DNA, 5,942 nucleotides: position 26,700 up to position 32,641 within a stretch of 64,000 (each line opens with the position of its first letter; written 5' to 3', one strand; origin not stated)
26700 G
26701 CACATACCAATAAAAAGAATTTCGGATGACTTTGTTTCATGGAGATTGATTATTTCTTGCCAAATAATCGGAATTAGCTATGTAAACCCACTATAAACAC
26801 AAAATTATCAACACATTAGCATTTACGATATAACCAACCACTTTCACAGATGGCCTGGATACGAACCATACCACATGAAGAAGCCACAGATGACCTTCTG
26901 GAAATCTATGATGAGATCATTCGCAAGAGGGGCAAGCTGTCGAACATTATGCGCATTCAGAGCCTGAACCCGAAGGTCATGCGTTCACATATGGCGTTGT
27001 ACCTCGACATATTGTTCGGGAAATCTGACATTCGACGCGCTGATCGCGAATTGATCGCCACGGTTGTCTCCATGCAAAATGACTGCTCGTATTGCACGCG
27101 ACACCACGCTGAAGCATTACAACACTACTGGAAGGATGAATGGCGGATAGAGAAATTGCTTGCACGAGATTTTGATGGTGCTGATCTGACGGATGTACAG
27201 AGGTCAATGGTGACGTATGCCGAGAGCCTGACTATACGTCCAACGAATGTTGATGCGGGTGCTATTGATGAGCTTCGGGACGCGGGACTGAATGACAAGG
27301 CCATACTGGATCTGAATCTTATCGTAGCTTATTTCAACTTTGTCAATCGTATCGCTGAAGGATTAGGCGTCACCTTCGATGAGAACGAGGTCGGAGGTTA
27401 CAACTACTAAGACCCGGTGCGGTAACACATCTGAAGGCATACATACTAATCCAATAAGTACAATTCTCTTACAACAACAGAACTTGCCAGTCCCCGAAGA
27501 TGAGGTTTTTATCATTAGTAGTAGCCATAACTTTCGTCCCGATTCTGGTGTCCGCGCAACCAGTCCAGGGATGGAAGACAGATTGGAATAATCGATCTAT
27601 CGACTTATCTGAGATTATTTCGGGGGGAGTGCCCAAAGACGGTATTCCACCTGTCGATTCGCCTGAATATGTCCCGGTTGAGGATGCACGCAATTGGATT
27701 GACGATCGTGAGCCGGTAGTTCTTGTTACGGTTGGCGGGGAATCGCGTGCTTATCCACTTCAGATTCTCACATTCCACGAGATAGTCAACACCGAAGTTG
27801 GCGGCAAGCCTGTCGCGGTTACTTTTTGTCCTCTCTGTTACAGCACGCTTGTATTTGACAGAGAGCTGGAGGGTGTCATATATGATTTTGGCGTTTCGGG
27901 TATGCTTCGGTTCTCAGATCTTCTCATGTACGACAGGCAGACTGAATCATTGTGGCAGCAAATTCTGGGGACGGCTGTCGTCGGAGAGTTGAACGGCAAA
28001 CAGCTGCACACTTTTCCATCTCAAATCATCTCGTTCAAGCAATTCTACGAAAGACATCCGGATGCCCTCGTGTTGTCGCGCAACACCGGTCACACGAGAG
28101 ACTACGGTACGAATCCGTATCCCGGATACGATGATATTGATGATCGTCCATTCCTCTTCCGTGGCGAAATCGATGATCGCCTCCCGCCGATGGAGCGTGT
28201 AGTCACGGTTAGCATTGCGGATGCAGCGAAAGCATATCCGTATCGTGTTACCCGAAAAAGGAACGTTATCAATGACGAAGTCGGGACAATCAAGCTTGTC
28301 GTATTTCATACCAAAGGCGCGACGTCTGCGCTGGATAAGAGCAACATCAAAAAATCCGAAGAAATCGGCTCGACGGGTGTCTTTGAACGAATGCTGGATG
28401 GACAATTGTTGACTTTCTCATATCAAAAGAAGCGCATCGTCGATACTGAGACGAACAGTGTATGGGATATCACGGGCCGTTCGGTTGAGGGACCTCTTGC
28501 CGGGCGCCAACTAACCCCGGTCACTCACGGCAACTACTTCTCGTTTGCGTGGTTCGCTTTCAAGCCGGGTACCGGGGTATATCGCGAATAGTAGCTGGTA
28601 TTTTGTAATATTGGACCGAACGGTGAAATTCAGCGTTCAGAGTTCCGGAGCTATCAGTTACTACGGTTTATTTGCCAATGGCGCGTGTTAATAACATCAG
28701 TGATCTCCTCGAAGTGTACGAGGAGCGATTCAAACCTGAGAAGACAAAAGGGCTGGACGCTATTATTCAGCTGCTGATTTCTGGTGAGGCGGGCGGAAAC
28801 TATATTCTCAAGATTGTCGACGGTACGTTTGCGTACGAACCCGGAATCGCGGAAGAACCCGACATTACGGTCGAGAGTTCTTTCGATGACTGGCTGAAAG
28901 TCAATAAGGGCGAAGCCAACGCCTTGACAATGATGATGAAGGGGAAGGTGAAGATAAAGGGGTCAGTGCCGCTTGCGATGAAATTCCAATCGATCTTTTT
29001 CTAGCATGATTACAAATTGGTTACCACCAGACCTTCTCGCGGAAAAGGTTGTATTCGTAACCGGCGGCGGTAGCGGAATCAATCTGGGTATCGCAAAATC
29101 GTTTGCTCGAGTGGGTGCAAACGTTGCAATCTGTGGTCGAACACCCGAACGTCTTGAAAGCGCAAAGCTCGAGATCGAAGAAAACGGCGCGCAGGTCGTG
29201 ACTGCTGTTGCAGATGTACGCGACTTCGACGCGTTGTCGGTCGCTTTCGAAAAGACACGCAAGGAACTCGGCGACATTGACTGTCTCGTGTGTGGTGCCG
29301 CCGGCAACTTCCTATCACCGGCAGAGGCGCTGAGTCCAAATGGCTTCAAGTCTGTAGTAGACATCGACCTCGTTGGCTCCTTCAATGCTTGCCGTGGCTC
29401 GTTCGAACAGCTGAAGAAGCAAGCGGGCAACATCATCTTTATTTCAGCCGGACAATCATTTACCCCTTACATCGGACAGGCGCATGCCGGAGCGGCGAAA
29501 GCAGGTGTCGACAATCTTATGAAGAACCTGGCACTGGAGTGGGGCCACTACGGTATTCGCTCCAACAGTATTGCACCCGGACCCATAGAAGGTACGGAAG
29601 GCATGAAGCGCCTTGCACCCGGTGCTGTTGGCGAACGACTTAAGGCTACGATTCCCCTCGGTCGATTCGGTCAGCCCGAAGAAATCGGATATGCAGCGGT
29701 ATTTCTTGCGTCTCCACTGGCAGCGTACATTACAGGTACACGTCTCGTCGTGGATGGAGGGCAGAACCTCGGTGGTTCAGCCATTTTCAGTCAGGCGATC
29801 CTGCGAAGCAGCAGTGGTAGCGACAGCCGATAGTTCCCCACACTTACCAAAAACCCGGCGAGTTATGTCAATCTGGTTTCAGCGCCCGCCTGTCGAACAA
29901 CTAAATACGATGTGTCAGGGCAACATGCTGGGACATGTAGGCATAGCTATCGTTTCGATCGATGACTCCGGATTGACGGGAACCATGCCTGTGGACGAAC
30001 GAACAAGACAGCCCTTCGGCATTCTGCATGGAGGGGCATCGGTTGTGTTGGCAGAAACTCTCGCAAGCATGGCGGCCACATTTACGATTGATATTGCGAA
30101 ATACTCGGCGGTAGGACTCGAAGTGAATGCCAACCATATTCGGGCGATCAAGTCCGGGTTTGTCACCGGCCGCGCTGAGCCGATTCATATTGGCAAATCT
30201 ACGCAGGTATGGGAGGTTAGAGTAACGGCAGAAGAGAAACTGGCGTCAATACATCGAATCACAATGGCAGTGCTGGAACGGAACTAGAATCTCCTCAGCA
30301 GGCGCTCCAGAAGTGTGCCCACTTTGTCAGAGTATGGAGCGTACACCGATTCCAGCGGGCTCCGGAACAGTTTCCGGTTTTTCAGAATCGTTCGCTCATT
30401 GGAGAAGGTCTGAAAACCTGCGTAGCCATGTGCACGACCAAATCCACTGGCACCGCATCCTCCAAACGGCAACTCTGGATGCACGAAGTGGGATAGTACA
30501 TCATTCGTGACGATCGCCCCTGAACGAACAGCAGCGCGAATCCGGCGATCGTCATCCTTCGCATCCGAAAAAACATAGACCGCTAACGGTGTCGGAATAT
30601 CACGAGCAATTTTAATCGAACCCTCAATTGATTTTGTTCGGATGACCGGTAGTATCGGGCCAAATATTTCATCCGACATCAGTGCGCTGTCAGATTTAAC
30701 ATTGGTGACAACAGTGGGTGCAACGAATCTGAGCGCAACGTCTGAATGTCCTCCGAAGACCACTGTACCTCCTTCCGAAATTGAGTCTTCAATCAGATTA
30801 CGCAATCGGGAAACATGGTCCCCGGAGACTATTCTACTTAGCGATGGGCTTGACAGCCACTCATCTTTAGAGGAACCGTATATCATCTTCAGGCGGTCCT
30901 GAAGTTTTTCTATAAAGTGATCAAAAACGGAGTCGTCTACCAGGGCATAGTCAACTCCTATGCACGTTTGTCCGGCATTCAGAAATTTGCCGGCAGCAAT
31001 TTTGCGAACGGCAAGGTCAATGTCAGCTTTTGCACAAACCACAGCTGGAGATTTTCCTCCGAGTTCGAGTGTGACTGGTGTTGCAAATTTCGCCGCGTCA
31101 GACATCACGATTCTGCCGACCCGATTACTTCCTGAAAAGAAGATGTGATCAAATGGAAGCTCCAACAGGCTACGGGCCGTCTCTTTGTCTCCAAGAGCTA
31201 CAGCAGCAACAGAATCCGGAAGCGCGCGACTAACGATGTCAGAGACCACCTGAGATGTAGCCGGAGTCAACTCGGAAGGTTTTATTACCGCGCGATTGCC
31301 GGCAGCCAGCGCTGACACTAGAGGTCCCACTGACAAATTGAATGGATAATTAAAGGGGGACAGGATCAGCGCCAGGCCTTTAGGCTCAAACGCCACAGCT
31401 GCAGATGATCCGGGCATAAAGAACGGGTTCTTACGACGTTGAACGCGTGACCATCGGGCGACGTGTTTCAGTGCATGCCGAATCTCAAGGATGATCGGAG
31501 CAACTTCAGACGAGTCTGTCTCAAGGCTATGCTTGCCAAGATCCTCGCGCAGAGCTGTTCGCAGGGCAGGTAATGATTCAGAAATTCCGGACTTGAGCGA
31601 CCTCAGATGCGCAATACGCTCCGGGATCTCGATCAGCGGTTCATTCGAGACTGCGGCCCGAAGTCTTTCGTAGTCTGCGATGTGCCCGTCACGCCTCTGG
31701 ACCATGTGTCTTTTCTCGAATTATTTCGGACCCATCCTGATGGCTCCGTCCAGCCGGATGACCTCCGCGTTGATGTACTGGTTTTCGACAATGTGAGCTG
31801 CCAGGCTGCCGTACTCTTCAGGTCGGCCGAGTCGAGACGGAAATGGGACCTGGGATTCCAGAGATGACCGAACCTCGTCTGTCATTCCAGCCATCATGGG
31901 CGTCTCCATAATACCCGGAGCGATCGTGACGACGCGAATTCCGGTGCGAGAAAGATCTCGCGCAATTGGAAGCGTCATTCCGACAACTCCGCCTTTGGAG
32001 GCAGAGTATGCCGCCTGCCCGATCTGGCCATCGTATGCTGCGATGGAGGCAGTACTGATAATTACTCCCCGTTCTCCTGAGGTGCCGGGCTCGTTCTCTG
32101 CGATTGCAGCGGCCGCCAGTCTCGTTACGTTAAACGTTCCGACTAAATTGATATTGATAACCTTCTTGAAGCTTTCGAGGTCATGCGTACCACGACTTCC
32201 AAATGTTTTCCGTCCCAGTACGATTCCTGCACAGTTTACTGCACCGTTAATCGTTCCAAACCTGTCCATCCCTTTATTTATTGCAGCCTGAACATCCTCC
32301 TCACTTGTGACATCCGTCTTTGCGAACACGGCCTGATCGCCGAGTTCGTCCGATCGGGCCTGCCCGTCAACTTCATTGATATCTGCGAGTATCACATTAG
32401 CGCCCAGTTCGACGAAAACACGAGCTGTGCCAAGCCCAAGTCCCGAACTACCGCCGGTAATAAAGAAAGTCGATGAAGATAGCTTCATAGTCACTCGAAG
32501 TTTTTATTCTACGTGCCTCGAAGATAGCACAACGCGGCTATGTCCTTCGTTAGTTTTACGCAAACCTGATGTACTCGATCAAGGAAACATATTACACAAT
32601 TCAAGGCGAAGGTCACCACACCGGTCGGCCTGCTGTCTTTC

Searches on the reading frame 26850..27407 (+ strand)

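Call 20: search_protein_families(library=pfam, proteins=[window:26850-27407:+], max_evalue=0.001)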
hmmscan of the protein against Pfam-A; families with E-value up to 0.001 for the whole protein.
window:26850-27407:+ (186 aa): 1 family
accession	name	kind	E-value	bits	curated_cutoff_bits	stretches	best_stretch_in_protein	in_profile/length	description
PF02627.25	CMD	-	3e-11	43.6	23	1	41-90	1-49/84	Carboxymuconolactone decarboxylase family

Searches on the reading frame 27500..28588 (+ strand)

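Call 20: search_protein_families(library=pfam, proteins=[window:27500-28588:+], max_evalue=0.001)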
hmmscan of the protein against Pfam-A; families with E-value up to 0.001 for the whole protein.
window:27500-28588:+ (363 aa): 1 family
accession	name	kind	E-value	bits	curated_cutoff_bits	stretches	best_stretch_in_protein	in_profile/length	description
PF11376.13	DUF3179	-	1.1e-101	340.6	27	1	46-358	1-292/292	Protein of unknown function (DUF3179)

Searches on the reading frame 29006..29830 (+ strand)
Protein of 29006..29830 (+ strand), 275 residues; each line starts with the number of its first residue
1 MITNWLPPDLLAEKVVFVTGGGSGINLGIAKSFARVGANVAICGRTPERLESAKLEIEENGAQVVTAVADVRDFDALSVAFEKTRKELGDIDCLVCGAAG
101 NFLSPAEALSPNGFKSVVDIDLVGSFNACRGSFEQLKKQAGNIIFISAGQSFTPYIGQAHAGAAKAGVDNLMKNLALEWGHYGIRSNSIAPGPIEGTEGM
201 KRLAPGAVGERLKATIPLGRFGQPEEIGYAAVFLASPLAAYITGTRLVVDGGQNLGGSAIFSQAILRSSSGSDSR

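Call 20: search_protein_families(library=pfam, proteins=[window:29006-29830:+], max_evalue=0.001)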
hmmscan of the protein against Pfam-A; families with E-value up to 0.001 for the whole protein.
window:29006-29830:+ (275 aa): 3 families
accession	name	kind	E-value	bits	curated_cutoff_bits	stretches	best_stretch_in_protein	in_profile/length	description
PF13561.12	adh_short_C2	-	2e-50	172.1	27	1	23-253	6-235/236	Enoyl-(Acyl carrier protein) reductase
PF00106.31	adh_short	-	4.7e-44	150.6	26.6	1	14-202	1-189/195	short chain dehydrogenase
PF08659.16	KR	-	3.5e-08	34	22.6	1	16-175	3-163/180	KR domain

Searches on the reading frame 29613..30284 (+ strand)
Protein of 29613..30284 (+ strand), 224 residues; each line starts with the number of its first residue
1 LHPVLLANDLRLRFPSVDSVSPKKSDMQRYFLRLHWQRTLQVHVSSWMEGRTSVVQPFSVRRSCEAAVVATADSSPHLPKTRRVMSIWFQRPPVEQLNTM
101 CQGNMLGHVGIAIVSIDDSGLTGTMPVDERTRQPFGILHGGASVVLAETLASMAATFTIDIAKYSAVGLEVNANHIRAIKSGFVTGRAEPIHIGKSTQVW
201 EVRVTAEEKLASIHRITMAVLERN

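Call 20: search_protein_families(library=pfam, proteins=[window:29613-30284:+], max_evalue=0.001)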
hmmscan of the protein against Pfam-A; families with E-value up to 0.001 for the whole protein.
window:29613-30284:+ (224 aa): 2 families
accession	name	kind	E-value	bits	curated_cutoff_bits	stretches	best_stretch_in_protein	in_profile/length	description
PF03061.28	4HBT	-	2.2e-16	60.3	20.6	1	135-208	1-74/79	Thioesterase superfamily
PF13622.12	4HBT_3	-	0.001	19.7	24.3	0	134-212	7-74/83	Acyl-CoA thioesterase N-terminal domain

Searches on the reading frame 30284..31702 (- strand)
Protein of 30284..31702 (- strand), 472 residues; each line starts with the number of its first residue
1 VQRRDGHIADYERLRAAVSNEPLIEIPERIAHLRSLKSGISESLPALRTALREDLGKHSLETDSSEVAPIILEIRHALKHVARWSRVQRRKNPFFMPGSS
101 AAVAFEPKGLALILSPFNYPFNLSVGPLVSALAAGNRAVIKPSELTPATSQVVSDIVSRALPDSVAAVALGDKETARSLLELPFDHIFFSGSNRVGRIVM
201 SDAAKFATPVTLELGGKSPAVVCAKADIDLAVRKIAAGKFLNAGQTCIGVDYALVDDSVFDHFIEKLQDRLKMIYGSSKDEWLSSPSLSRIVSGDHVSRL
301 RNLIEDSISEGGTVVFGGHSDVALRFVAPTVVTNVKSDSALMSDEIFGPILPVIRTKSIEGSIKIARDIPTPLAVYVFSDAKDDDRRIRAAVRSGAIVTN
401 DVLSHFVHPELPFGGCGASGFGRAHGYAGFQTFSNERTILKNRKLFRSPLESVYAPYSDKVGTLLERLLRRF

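Call 20: search_protein_families(library=pfam, proteins=[window:30284-31702:-], max_evalue=0.001)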
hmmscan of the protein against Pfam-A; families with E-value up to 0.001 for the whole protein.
window:30284-31702:- (472 aa): 1 family
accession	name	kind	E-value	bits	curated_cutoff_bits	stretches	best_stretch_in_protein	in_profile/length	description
PF00171.27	Aldedh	-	3.2e-89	300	23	1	24-439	48-461/461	Aldehyde dehydrogenase family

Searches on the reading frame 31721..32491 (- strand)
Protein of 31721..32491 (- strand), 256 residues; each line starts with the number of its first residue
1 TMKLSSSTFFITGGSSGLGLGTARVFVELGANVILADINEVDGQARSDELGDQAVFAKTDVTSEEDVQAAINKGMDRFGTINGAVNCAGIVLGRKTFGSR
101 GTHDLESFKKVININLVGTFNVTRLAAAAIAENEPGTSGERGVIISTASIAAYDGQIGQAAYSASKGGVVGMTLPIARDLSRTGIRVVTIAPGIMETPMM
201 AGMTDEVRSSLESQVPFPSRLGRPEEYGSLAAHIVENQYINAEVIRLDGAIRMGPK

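Call 20: search_protein_families(library=pfam, proteins=[window:31721-32491:-], max_evalue=0.001)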
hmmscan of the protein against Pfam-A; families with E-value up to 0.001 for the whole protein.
window:31721-32491:- (256 aa): 4 families
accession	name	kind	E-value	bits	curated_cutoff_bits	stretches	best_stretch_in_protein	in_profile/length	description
PF00106.31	adh_short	-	6.7e-46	156.7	26.6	1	9-205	3-192/195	short chain dehydrogenase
PF13561.12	adh_short_C2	-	2.5e-42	145.5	27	1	16-249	6-233/236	Enoyl-(Acyl carrier protein) reductase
PF08659.16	KR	-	2.9e-11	44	22.6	1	8-194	2-177/180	KR domain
PF23441.1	SDR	-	5.7e-05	23.1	27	1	3-211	4-213/258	SDR-like rossmann domain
